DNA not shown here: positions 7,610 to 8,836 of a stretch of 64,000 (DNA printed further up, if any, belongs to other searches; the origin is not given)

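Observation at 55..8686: One UbiV-like and three UbiU-like U32 proteins in one operon with a phosphotransferase and an aminotransferase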

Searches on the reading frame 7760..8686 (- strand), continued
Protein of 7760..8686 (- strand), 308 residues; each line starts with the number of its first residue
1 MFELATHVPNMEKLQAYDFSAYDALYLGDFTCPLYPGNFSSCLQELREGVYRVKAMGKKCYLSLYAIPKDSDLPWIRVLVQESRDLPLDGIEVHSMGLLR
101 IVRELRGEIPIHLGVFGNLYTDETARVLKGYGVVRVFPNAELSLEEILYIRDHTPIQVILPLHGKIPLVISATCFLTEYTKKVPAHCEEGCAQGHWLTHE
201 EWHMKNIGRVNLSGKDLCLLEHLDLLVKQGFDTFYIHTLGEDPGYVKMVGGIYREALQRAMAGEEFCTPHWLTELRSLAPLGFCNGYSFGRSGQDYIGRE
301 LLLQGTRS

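Call 51: find_related_loci(query=A2, collection=metagenome_contigs, flank=10000)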
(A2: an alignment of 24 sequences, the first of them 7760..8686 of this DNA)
Query A2 (308 aa) in metagenome_contigs; peptide patterns used: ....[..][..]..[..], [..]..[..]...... (x = any residue, [..] = any of these).
92 stretches matched a pattern; 67 encode a relative of the query (tblastn E <= 1e-3); 67 distinct loci.
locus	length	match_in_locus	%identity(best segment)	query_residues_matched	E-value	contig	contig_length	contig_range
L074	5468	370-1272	78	1-301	3e-167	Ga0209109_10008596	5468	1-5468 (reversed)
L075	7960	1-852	79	18-301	1e-157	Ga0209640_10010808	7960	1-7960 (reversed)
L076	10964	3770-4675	67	1-302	6e-143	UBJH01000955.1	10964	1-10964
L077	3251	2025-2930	66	1-302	3e-147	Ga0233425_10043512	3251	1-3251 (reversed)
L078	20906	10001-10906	68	1-302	3e-140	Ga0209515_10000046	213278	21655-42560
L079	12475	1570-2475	66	1-302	2e-138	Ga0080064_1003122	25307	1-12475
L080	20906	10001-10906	66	1-302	6e-138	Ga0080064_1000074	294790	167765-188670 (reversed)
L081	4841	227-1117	61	1-297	8e-131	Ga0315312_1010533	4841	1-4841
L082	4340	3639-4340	79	1-234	1e-128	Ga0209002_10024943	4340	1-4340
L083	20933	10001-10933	55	1-299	1e-109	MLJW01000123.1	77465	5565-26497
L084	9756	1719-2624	54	1-298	3e-109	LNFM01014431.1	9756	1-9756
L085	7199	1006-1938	54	1-299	4e-108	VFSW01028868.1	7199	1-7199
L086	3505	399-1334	54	1-300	5e-110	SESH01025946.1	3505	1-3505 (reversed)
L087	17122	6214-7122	54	1-299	3e-108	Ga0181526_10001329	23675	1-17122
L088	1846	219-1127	54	1-298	5e-115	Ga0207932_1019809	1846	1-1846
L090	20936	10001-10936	53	1-300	1e-107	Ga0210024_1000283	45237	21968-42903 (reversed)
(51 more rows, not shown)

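Call 57: search_protein_families(library=pfam, proteins=[L080:144-1427:+, L080:3101-4147:+, L080:4243-4890:+, L080:4906-6078:-, L080:6078-6407:+, L080:6480-6845:+, L080:6924-7631:+], max_evalue=0.001)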
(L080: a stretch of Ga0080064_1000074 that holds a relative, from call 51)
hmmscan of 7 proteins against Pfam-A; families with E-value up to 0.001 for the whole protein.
L080:144-1427:+ (427 aa): 3 families
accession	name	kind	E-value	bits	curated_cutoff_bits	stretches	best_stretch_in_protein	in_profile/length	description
PF04055.27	Radical_SAM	-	1.2e-36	126.8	29.5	1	104-264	2-165/166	Radical SAM superfamily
PF06463.18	Mob_synth_C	-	6.1e-32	110.7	37.4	1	271-394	2-125/128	Molybdenum Cofactor Synthesis C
PF13353.11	Fer4_12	-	1.3e-05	25.9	22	1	108-208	14-113/137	4Fe-4S single cluster domain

L080:3101-4147:+ (348 aa): 1 family
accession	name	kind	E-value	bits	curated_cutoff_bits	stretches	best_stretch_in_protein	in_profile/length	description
PF12706.13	Lactamase_B_2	-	2.9e-14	53.6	27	2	239-322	123-200/200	Beta-lactamase superfamily domain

L080:4243-4890:+ (215 aa): 2 families
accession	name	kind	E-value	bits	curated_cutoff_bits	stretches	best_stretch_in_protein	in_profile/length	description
PF13801.11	Metal_resist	-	1e-08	35.8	29.2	1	68-175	21-124/125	Heavy-metal resistance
PF07813.17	LTXXQ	-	0.00015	22.9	24.3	1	88-180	10-99/100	LTXXQ motif family protein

L080:4906-6078:- (390 aa): 1 family
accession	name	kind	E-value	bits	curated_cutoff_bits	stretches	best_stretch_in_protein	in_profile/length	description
PF04166.17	PdxA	-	5.2e-109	364.5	27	1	84-374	2-286/286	Pyridoxal phosphate biosynthetic protein PdxA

L080:6078-6407:+ (109 aa): 1 family
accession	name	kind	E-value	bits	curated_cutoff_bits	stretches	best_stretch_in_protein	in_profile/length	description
PF04972.22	BON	-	4.1e-19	69.1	27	1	40-107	1-68/69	BON domain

L080:6480-6845:+ (121 aa): 0 families

L080:6924-7631:+ (235 aa): 4 families
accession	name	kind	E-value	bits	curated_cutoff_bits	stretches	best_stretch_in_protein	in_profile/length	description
PF00196.25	GerE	-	6.6e-17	61.3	23.5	1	174-229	2-57/57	Bacterial regulatory proteins, luxR family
PF13426.13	PAS_9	-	8.7e-12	45.7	27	1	28-135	2-102/103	PAS domain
PF00989.32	PAS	-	6.3e-10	39.5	22.6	1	21-112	5-91/113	PAS fold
PF08448.16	PAS_4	-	7.6e-06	26.6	23.1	1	23-138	1-109/110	PAS fold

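Call 66: search_protein_families(library=ncbifam, proteins=[L017:17225-18082:-, L019:16527-17351:+, L054:6553-7053:+], max_evalue=0.00001)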
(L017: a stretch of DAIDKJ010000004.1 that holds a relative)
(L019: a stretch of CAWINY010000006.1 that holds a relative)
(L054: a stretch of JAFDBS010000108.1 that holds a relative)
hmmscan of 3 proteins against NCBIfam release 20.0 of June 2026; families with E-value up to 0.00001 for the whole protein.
L017:17225-18082:- (285 aa): 7 families
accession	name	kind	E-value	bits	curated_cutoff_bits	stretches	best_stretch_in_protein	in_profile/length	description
NF053535.1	DhyDRhmHlse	equivalog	1.1e-133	444.9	500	1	1-283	1-283/284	2,4-didehydro-3-deoxy-L-rhamnonate hydrolase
TIGR02303.1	HpaG-C-term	equivalog_domain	1.6e-52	178.4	276.4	1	59-274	32-238/245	4-hydroxyphenylacetate degradation bifunctional isomerase/decarboxylase, C-terminal subunit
NF007967.0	PRK10691.1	equivalog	2e-43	148.3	201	1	70-252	16-201/219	fumarylacetoacetate hydrolase family protein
NF011750.0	PRK15203.1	equivalog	4.1e-42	144.5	811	1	66-248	218-400/429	4-hydroxyphenylacetate degradation bifunctional isomerase/decarboxylase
NF009399.0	PRK12764.1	equivalog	3.5e-38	131.9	444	1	69-271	20-212/501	fumarylacetoacetate hydrolase family protein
TIGR02305.1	HpaG-N-term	equivalog_domain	1.3e-35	122.7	228.65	1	90-246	28-181/205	4-hydroxyphenylacetate degradation bifunctional isomerase/decarboxylase, N-terminal subunit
TIGR01266.1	fum_ac_acetase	equivalog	5.4e-06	25.5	375.3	0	118-191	194-270/420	fumarylacetoacetase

L019:16527-17351:+ (274 aa): 222 families (the best 25 are shown)
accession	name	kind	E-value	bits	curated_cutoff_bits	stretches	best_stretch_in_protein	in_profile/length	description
NF005559.1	PRK07231.1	subfamily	1.4e-57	195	215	1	6-258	2-248/249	glucose 1-dehydrogenase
NF004774.0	PRK06114.1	equivalog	1.8e-53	181.5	360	1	2-258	10-260/262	SDR family oxidoreductase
NF004791.0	PRK06138.1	equivalog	4.1e-52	177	312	1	5-259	2-251/252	SDR family oxidoreductase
NF004818.0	PRK06172.1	equivalog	1.1e-51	175.6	336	1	5-259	4-252/253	SDR family oxidoreductase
NF005067.0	PRK06484.1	equivalog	1.8e-51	175.3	713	1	8-265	9-259/524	short chain dehydrogenase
NF005469.0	PRK07063.1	equivalog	2e-50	171.7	306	1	6-260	5-257/260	SDR family oxidoreductase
NF053701.1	CsHdxCHCADhChcB2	equivalog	4e-50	170.6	350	1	6-259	1-244/245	cis-4-hydroxycyclohexanecarboxylate dehydrogenase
NF004198.0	PRK05653.1-3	equivalog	4.2e-50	170.5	296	1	5-257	4-246/248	3-oxoacyl-ACP reductase FabG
NF005853.0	PRK07774.1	equivalog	1.2e-49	169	303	1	5-258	3-247/250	SDR family oxidoreductase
NF052558.1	MBtsdlDhBudC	equivalog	4.1e-49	167.4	270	1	7-261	2-245/250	meso-2,3-butanediol dehydrogenase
NF005446.0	PRK07035.1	equivalog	6.3e-49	166.5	373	1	2-258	5-254/255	SDR family oxidoreductase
NF009466.0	PRK12826.1-2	subfamily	1.8e-48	165.2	222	1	10-258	5-245/248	3-oxoacyl-ACP reductase FabG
NF005488.0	PRK07097.1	equivalog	4.7e-48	163.6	369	1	2-259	4-259/266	gluconate 5-dehydrogenase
NF006070.0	PRK08213.1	subfamily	6.3e-48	163.6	279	1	2-258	6-257/259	gluconate 5-dehydrogenase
NF009093.0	PRK12429.1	subfamily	1e-46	159.3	258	1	6-258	3-257/259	3-hydroxybutyrate dehydrogenase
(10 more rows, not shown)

L054:6553-7053:+ (166 aa): 1 family
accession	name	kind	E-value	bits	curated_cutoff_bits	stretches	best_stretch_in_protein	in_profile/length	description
NF009025.0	PRK12361.1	equivalog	1.8e-08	33.1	505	1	12-147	91-234/546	hypothetical protein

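Call 70: search_protein_families(library=pfam, proteins=[L017:18774-20249:-, L014:19145-20587:-, L090:4824-6191:-, L070:5330-7093:+, L038:1444-3135:+, L054:3843-5636:-, L053:2337-3329:-, L054:377-1405:-], max_evalue=0.01)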
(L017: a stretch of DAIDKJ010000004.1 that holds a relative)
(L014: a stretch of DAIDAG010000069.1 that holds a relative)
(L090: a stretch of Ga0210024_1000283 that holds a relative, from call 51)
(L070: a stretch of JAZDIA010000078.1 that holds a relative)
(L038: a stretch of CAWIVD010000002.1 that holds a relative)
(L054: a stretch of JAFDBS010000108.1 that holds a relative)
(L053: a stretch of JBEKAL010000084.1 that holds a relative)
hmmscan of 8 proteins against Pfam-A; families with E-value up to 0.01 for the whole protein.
L017:18774-20249:- (491 aa): 4 families
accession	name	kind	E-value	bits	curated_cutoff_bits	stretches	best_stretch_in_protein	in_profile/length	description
PF02518.31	HATPase_c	-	1.5e-11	45.2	26.4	1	372-466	5-110/111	Histidine kinase-, DNA gyrase B-, and HSP90-like ATPase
PF07730.19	HisKA_3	-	2.2e-10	41.3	24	1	262-324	1-64/68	Histidine kinase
PF00672.30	HAMP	-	8.8e-07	29.6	25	1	187-237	3-53/53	HAMP domain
PF13581.12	HATPase_c_2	-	8.5e-06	26.2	27.4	1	356-434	15-103/127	Histidine kinase-like ATPase domain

L014:19145-20587:- (480 aa): 4 families
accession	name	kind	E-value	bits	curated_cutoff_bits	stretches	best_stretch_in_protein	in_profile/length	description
PF02518.31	HATPase_c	-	2.8e-11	44.3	26.4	1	372-465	5-109/111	Histidine kinase-, DNA gyrase B-, and HSP90-like ATPase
PF07730.19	HisKA_3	-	3.4e-10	40.8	24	1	262-325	1-65/68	Histidine kinase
PF00672.30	HAMP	-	9.2e-09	35.9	25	1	187-237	3-53/53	HAMP domain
PF13581.12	HATPase_c_2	-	5e-05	23.7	27.4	1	361-434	20-103/127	Histidine kinase-like ATPase domain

L090:4824-6191:- (455 aa): 4 families
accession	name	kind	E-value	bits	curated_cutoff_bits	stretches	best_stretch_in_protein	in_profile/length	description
PF02518.31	HATPase_c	-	2e-13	51.2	26.4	1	360-448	4-109/111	Histidine kinase-, DNA gyrase B-, and HSP90-like ATPase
PF07730.19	HisKA_3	-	6.7e-10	39.8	24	1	248-314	1-67/68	Histidine kinase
PF00672.30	HAMP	-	2.1e-08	34.8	25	1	165-215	2-52/53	HAMP domain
PF13581.12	HATPase_c_2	-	4.9e-07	30.2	27.4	1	353-405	23-79/127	Histidine kinase-like ATPase domain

L070:5330-7093:+ (587 aa): 8 families
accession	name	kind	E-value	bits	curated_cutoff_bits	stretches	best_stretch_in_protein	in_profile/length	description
PF13426.13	PAS_9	-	2.5e-14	53.8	27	1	238-342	1-103/103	PAS domain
PF00989.32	PAS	-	3.4e-13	50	22.6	1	230-340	3-113/113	PAS fold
PF08448.16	PAS_4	-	7.3e-12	45.9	23.1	1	235-345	2-110/110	PAS fold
PF02518.31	HATPase_c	-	8.6e-11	42.7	26.4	1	479-579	4-109/111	Histidine kinase-, DNA gyrase B-, and HSP90-like ATPase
PF07730.19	HisKA_3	-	1.2e-10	42.2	24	1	370-437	1-68/68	Histidine kinase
PF13188.13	PAS_8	-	3.1e-08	33.7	21.8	1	229-272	2-46/65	PAS domain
PF00672.30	HAMP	-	2.1e-06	28.4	25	1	170-222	1-53/53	HAMP domain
PF08447.18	PAS_3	-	0.0023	18.6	25.6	1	251-329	2-82/89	PAS fold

L038:1444-3135:+ (563 aa): 3 families
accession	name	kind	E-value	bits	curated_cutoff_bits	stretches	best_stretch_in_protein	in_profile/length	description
PF01011.28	PQQ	-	2e-80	271.6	26.7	2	33-358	1-347/595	Glucose/ethanol/alcohol dehydrogenase, beta-propeller domain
PF13360.13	PQQ_2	-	2.8e-26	93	27.6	4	95-217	5-104/233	Outer membrane protein assembly factor BamB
PF13570.13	Beta-prop_ACSF4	-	2.6e-09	37.4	133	1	75-211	7-129/329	Beta-alanine-activating enzyme, beta-propeller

L054:3843-5636:- (597 aa): 3 families
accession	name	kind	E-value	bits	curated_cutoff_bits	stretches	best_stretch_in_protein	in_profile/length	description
PF01011.28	PQQ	-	1.3e-76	259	26.7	2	59-374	3-335/595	Glucose/ethanol/alcohol dehydrogenase, beta-propeller domain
PF13360.13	PQQ_2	-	2.2e-25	90.2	27.6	2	99-242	66-202/233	Outer membrane protein assembly factor BamB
PF13570.13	Beta-prop_ACSF4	-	6e-16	59.2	133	2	482-553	155-224/329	Beta-alanine-activating enzyme, beta-propeller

L053:2337-3329:- (330 aa): 2 families
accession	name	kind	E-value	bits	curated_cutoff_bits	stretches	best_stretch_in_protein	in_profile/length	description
PF09084.16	NMT1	-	7.6e-10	39.5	20.5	1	56-255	17-213/216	NMT1/THI5 like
PF12974.12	Phosphonate-bd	-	0.0061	16.4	27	0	112-252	87-227/242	ABC transporter, phosphonate, periplasmic substrate-binding protein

L054:377-1405:- (342 aa): 3 families
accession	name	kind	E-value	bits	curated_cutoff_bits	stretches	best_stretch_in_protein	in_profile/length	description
PF09084.16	NMT1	-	6.9e-07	29.8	20.5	1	55-252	11-204/216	NMT1/THI5 like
PF12974.12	Phosphonate-bd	-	0.00027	20.8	27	1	61-251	25-217/242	ABC transporter, phosphonate, periplasmic substrate-binding protein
PF13379.11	NMT1_2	-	0.00052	20.3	24.7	0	144-258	131-239/252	NMT1-like family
